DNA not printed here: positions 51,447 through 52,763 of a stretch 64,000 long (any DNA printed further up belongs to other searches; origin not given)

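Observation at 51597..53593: F420 module (CofE ligase plus Fgd-like F420-dependent LLM oxidoreductase)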

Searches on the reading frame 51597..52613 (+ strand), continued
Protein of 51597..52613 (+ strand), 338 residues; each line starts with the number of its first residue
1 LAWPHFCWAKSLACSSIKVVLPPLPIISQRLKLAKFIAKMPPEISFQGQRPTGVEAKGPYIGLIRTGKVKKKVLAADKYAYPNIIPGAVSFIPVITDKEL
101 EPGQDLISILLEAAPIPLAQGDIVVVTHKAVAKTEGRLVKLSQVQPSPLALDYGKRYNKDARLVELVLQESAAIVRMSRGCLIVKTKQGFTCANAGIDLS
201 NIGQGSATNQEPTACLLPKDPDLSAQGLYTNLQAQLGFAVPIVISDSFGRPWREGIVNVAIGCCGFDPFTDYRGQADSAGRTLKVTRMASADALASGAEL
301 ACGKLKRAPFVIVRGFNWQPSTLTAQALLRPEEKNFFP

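Call 21: search_protein_families(library=ncbifam, proteins=[L010:2490-3431:+, L010:3522-4583:+, L010:4721-5983:+, L010:6953-7603:-, L010:7820-8815:+, L010:6098-6862:+, L010:12266-13096:-, L010:14405-15463:-], max_evalue=0.00001)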
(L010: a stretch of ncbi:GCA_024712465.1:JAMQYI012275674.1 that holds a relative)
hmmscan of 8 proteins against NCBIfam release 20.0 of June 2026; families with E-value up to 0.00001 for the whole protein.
L010:2490-3431:+ (313 aa): 2 families
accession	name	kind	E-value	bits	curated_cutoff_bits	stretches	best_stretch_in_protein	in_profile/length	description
TIGR01819.1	F420_cofD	equivalog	1.4e-78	264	257.45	1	9-306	3-297/301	2-phospho-L-lactate transferase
TIGR01826.1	CofD_related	subfamily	4.3e-08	33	196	1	109-232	94-214/310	uridine diphosphate-N-acetylglucosamine-binding protein YvcK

L010:3522-4583:+ (353 aa): 0 families

L010:4721-5983:+ (420 aa): 62 families (the best 25 are shown)
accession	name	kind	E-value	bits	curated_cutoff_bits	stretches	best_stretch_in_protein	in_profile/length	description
TIGR04103.1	rSAM_nif11_3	equivalog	3e-57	194.1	725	1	10-361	6-357/412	nif11-class peptide radical SAM maturase 3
TIGR03913.1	rad_SAM_trio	equivalog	8.9e-53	179.3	591.75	1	8-360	18-366/477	GDL motif peptide-associated radical SAM/SPASM maturase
TIGR04133.1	rSAM_w_lipo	hypoth_equivalog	2.2e-47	161.7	425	1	11-326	26-328/350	TIGR04133 family radical SAM/SPASM protein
TIGR04051.1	rSAM_NirJ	equivalog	4.7e-35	121.2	515.45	1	12-194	5-182/354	heme d1 biosynthesis radical SAM protein NirJ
TIGR04545.1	rSAM_ahbD_hemeb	equivalog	1.4e-34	120.1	500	1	12-347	3-336/339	heme b synthase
TIGR04053.2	TIGR04053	equivalog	4.6e-32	111.7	395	1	6-218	5-214/366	TIGR04053 family radical SAM/SPASM domain-containing protein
TIGR04055.1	rSAM_NirJ2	equivalog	5.5e-32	111.6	500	1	13-348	4-324/326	putative heme d1 biosynthesis radical SAM protein NirJ2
NF050035.1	rSAM_WgK_link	exception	9.6e-30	103.8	650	2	13-175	13-171/367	radical SAM/SPASM peptide maturase WgkB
TIGR04303.1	GeoRSP_rSAM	equivalog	2e-28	99.9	400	1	8-181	4-170/325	GeoRSP system radical SAM/SPASM protein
TIGR04340.1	rSAM_ACGX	hypoth_equivalog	3.6e-28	98.8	400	1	12-184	6-178/341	radical SAM/SPASM domain protein, ACGX system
TIGR04347.1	pseudo_SAM_Halo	equivalog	5.1e-28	98.4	525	1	11-195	40-219/390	TIGR04347 family pseudo-SAM/SPASM protein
TIGR04546.1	rSAM_ahbC_deAc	equivalog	6.6e-28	97.6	650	1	6-175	36-200/390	12,18-didecarboxysiroheme deacetylase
TIGR04251.1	SCM_rSAM_ScmF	equivalog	2.5e-27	96.2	400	1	14-346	9-339/353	SynChlorMet cassette radical SAM/SPASM protein ScmF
TIGR03962.1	mycofact_rSAM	equivalog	1.8e-26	93.2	265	1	8-339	11-323/339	mycofactocin radical SAM maturase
NF045574.1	sacti_mat_StsB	exception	1.3e-25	90.2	625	1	13-183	100-264/466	StsB family radical SAM/SPASM domain sactipeptide maturase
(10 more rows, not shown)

L010:6953-7603:- (216 aa): 0 families

L010:7820-8815:+ (331 aa): 23 families
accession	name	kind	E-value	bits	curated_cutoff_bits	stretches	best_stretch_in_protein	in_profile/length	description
TIGR03885.1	flavin_revert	hypoth_equivalog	2e-82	276.9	398.7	1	2-328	1-309/315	TIGR03885 family FMN-dependent LLM class oxidoreductase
TIGR03557.1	F420_G6P_family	subfamily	1.2e-80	271.1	210.4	1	2-329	1-308/316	TIGR03557 family F420-dependent LLM class oxidoreductase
TIGR04465.1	ArgArg_F420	equivalog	3.1e-55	187.7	470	1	2-208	48-254/364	F420-dependent hydroxymycolic acid dehydrogenase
TIGR03554.1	F420_G6P_DH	equivalog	3.7e-52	177.4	420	1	2-326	4-321/331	glucose-6-phosphate dehydrogenase (coenzyme-F420)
TIGR03619.1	F420_Rv2161c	subfamily_domain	5.6e-27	94.9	166.9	1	19-223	3-220/247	TIGR03619 family F420-dependent LLM class oxidoreductase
TIGR03621.1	F420_MSMEG_2516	subfamily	7.4e-23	81.1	213.15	1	14-180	14-168/295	TIGR03621 family F420-dependent LLM class oxidoreductase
TIGR03560.1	F420_Rv1855c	subfamily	1.4e-22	80.6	231.4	1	12-172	11-177/227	TIGR03560 family F420-dependent LLM class oxidoreductase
TIGR03857.1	F420_MSMEG_2249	hypoth_equivalog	4e-19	69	218.4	1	6-184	6-173/329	TIGR03857 family LLM class F420-dependent oxidoreductase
TIGR04024.1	F420_NP1902A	hypoth_equivalog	1.1e-14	53.9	345.4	1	12-205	13-196/330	TIGR04024 family LLM class F420-dependent oxidoreductase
NF002619.0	PRK02271.1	equivalog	3.1e-14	53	276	1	14-218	14-207/329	5,10-methylenetetrahydromethanopterin reductase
TIGR03564.1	F420_MSMEG_4879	subfamily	1.9e-13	50.7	234.25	1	16-192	1-167/265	TIGR03564 family F420-dependent LLM class oxidoreductase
TIGR03571.1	lucif_BA3436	subfamily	1.9e-13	50.4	303.9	1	17-217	34-236/304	TIGR03571 family LLM class oxidoreductase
TIGR03841.1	F420_Rv3093c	subfamily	9.5e-13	48.2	213.65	1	12-203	8-187/298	LLM class F420-dependent oxidoreductase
TIGR03555.1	F420_mer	equivalog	5.9e-12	45.6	348.7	1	15-216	13-204/325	5,10-methylenetetrahydromethanopterin reductase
TIGR04020.1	seco_metab_LLM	subfamily_domain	3.4e-09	36.3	244.45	1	16-213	21-218/341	MupA/Atu3671 family FMN-dependent luciferase-like monooxygenase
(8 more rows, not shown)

L010:6098-6862:+ (254 aa): 4 families
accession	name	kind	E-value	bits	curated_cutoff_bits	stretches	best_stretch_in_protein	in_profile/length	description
TIGR01916.1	F420_cofE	equivalog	3.4e-66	223.1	180.65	1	14-253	5-243/244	coenzyme F420-0:L-glutamate ligase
NF009809.0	PRK13293.1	equivalog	6.4e-57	192.8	274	1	15-253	8-243/253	coenzyme F420-0:L-glutamate ligase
NF009810.0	PRK13294.1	equivalog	9.7e-55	186.2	304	1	8-253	11-242/449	coenzyme F420-0:L-glutamate ligase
TIGR04132.1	intra_fol_E_lig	hypoth_equivalog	2.9e-17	62.9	350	1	17-227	7-200/241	putative folate metabolism gamma-glutamate ligase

L010:12266-13096:- (276 aa): 0 families

L010:14405-15463:- (352 aa): 0 families

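Call 22: find_homologous_proteins(query=L010:2490-3431:+)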
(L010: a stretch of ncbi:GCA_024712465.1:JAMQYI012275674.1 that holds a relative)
Query L010:2490-3431:+ (313 aa): 7823 proteins with E <= 0.001 among 8000 candidates; the best 120 are listed.
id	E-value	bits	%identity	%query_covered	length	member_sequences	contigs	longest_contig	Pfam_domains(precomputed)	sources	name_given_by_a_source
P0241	3.4e-212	721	100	100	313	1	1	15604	PF01933.24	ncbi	-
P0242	2.7e-179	613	88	95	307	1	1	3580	PF01933.24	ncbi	-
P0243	2.5e-96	341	87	56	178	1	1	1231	PF01933.24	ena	-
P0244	4.7e-83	297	49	96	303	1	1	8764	PF01933.24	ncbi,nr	ncbi:MAG: 2-phospho-L-lactate transferase [Candidatus Eremiobacteraeota bacterium]|nr:2-phospho-L-la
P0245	6.1e-83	297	48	98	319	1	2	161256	PF01933.24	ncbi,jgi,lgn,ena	-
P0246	1.2e-82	296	49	92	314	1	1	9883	PF01933.24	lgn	-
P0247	1.2e-82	296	49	92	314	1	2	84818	PF01933.24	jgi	-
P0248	8.2e-82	293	47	95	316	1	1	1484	PF01933.24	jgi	jgi:LPPG:FO 2-phospho-L-lactate transferase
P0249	1.4e-81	292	47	97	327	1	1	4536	PF01933.24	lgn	-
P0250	1.4e-81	292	50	96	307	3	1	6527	PF01933.24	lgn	-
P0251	2.2e-81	291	47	93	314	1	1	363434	PF01933.24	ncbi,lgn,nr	ncbi:MAG: 2-phospho-L-lactate transferase [Chloroflexi bacterium]|nr:2-phospho-L-lactate transferase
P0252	2.6e-80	288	47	97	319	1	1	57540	PF01933.24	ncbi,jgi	-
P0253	4.2e-80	287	47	95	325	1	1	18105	PF01933.24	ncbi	-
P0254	6.5e-80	287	45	97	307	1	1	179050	PF01933.24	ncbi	-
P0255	9.2e-80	286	47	95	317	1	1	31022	PF01933.24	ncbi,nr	ncbi:MAG: 2-phospho-L-lactate transferase [Chloroflexi bacterium]|nr:2-phospho-L-lactate transferase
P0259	8.0e-79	283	48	93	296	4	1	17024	PF01933.24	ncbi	-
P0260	8.5e-79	283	46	96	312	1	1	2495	PF01933.24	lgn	-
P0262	1.3e-78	282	43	97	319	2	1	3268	PF01933.24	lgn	-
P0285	1.3e-76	276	46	86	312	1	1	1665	PF01933.24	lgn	-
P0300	4.4e-76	274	45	96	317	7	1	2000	PF01933.24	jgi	-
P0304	7.2e-76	273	44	93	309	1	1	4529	PF01933.24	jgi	-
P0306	9.3e-76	273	44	93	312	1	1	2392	PF01933.24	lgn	-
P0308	1.3e-75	272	47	83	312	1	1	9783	PF01933.24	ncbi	-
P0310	1.8e-75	272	43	93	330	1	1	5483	PF01933.24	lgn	-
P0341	1.9e-74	269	45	96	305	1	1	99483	PF01933.24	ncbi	ncbi:MAG: 2-phospho-L-lactate transferase [Vulcanimicrobiota bacterium]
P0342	1.9e-74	269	46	83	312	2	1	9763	PF01933.24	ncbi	-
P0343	2.0e-74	269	44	87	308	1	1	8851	PF01933.24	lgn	-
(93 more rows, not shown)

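Call 24: find_encoding_contigs(protein=P0010, flank=10000, max_places=2)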
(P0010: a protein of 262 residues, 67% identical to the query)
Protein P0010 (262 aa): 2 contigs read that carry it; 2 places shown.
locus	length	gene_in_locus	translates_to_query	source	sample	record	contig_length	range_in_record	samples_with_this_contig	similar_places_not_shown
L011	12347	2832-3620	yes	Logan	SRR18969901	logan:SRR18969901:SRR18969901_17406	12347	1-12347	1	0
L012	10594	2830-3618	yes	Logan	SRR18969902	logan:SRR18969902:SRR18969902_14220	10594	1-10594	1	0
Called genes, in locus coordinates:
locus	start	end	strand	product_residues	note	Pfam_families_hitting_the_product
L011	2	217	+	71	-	?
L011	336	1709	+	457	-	PF00270:DEAD, PF04851:ResIII, PF00271:Helicase_C, PF16124:RecQ_Zn_bind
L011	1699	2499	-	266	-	PF19842:YqeC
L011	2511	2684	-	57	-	-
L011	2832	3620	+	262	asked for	PF01996:F420_ligase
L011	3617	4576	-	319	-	PF00296:Bac_luciferase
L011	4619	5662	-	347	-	PF00814:TsaD, PF22521:HypF_C_2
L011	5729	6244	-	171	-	PF13673:Acetyltransf_10, PF00583:Acetyltransf_1, PF13508:Acetyltransf_7, PF08445:FR47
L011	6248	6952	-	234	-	PF00814:TsaD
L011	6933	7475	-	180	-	PF02367:TsaE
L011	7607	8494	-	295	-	PF00069:Pkinase, PF07714:PK_Tyr_Ser-Thr, PF03109:ABC1 (faint)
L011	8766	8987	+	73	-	-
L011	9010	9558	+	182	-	-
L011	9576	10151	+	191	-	PF00149:Metallophos, PF12850:Metallophos_2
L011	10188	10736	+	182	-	PF09419:PGP_phosphatase, PF00702:Hydrolase (faint), PF13419:HAD_2 (faint), PF13242:Hydrolase_like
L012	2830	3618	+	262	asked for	PF01996:F420_ligase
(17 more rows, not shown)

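Call 25: find_encoding_contigs(protein=P0022, flank=10000, max_places=1)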
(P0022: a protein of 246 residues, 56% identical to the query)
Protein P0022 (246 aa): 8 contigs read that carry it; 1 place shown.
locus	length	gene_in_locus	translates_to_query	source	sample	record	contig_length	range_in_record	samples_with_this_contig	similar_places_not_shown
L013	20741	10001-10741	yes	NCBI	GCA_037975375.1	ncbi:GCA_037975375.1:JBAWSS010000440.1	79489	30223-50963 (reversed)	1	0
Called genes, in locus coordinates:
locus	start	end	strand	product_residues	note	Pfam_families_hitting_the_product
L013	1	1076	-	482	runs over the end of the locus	PF14238:DUF4340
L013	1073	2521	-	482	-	PF23357:DUF7088, PF09822:ABC_transp_aux, PF14258:DUF4350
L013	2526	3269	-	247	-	PF12679:ABC2_membrane_2, PF12698:ABC2_membrane_3, PF12730:ABC2_membrane_4, PF13346:ABC2_membrane_5 (weak)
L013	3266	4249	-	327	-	PF00005:ABC_tran, PF13304:AAA_21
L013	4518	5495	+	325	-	PF00069:Pkinase, PF07714:PK_Tyr_Ser-Thr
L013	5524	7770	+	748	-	PF00069:Pkinase, PF01636:APH (weak), PF07714:PK_Tyr_Ser-Thr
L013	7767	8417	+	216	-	PF16697:Yop-YscD_cpl, PF00498:FHA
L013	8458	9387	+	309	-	PF01933:CofD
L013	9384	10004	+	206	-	PF01983:CofC, PF12804:NTP_transf_3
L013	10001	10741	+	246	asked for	PF01996:F420_ligase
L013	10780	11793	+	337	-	PF00296:Bac_luciferase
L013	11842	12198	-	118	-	PF00486:Trans_reg_C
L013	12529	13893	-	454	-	PF13493:DUF4118, PF00512:HisKA, PF13581:HATPase_c_2 (weak), PF02518:HATPase_c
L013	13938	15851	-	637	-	PF02705:K_trans, PF22776:K_trans_C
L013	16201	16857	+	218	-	PF00657:Lipase_GDSL, PF25182:NonGDSL (weak), PF13472:Lipase_GDSL_2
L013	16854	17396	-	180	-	PF00814:TsaD, PF22521:HypF_C_2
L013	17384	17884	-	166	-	PF00814:TsaD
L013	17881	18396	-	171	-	PF13673:Acetyltransf_10, PF00583:Acetyltransf_1, PF13480:Acetyltransf_6 (weak), PF13508:Acetyltransf_7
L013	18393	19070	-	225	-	PF00814:TsaD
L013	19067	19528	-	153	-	PF02367:TsaE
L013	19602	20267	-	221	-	PF00230:MIP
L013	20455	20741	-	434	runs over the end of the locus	-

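Call 27: search_solved_structures(query=window:51714-52613:+, show_alignments=2, max_evalue=0.00001)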
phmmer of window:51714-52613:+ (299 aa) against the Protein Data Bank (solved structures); distinct sequences matched with E-value up to 0.00001: 3.
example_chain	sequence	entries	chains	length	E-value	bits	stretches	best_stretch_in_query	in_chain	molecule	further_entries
7uld_A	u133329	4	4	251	8.3e-32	113.6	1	61-294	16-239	Coenzyme F420:L-glutamate ligase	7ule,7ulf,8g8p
2g9i_A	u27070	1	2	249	8.7e-32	113.5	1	61-294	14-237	F420-0:gamma-glutamyl ligase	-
2phn_A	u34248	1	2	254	8.9e-32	113.5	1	61-294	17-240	F420-0:gamma-glutamyl ligase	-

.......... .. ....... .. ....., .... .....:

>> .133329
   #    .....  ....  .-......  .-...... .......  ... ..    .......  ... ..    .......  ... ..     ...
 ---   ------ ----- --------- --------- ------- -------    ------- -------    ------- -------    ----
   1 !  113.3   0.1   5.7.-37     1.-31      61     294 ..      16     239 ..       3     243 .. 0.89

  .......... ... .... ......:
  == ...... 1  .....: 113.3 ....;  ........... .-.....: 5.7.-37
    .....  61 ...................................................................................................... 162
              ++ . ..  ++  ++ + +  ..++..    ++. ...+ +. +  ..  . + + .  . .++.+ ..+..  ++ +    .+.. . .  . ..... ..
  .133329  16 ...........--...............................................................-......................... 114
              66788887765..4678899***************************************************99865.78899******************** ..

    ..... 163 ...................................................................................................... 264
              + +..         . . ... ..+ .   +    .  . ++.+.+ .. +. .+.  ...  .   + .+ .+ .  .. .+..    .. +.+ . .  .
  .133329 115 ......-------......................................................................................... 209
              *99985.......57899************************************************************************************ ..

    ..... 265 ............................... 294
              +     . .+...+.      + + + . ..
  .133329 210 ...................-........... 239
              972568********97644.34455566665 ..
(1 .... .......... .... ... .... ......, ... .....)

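Call 34: find_encoding_contigs(protein=P0259, flank=10000, max_places=2)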
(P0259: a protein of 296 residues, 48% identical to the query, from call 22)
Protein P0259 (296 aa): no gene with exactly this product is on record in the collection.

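Call 35: find_encoding_contigs(protein=P0260, flank=10000, max_places=2)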
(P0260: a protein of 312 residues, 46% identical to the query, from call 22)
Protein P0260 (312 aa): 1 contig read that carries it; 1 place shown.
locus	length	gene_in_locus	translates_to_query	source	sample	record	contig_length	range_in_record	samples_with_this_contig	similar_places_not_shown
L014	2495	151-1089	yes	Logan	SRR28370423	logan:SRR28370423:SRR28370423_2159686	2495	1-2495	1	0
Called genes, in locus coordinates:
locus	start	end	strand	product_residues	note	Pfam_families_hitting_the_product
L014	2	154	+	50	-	?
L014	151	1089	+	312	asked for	PF01933:CofD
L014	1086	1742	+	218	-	PF01983:CofC, PF12804:NTP_transf_3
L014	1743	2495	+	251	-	?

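Call 36: list_cluster_members(proteins=[P0259, P0262, P0285, P0310, P0343, P0308, P0342, P0300, P0304, P0306])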
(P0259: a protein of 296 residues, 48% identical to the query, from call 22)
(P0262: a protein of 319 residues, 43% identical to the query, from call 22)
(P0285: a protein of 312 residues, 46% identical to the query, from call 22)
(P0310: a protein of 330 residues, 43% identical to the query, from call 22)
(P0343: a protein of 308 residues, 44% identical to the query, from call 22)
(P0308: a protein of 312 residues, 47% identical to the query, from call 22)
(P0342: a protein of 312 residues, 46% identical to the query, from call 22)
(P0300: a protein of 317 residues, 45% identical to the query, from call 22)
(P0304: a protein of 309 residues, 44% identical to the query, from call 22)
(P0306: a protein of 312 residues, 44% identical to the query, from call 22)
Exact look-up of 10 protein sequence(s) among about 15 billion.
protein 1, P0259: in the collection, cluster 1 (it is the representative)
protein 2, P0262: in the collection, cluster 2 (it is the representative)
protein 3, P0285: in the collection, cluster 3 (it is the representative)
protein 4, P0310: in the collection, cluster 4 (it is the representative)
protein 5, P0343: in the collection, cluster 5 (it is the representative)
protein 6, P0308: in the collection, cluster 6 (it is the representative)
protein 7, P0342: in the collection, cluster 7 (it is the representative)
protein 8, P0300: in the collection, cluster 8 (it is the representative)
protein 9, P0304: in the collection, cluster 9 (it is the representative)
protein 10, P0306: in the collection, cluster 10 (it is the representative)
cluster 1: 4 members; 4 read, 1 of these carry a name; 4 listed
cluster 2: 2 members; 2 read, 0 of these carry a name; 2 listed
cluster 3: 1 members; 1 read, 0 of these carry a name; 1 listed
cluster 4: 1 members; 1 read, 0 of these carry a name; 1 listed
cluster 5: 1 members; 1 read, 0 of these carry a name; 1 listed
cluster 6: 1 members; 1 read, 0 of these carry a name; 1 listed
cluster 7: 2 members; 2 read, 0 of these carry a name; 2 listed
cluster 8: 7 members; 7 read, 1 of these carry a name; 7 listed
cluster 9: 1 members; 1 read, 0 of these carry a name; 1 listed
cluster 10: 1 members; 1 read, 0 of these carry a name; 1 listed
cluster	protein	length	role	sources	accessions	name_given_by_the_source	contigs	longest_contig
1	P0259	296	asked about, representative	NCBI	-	-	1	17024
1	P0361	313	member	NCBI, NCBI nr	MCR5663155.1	MAG: 2-phospho-L-lactate transferase [bacterium] | 2-phospho-L-lactate transferase [bacterium]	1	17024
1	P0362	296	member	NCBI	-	-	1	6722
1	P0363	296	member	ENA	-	-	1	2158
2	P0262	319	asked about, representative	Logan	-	-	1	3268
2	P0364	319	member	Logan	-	-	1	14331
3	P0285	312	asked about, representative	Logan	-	-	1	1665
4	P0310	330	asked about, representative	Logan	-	-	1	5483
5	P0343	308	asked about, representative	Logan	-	-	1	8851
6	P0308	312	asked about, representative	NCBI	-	-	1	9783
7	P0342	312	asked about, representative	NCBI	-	-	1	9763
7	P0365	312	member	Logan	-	-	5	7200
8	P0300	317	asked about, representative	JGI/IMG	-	-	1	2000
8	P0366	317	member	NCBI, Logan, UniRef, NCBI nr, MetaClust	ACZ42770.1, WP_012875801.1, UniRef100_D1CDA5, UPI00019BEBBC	LPPG domain protein containing protein [Thermobaculum terrenum ATCC BAA-798] | LPPG domain protein containing protein n=1 Tax=Thermobaculum terrenum (strain ATCC ... | 2-phospho-L-lactate transferase [Thermobaculum terrenum]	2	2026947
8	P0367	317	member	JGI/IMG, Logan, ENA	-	-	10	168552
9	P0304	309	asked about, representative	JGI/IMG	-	-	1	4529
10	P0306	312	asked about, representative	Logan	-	-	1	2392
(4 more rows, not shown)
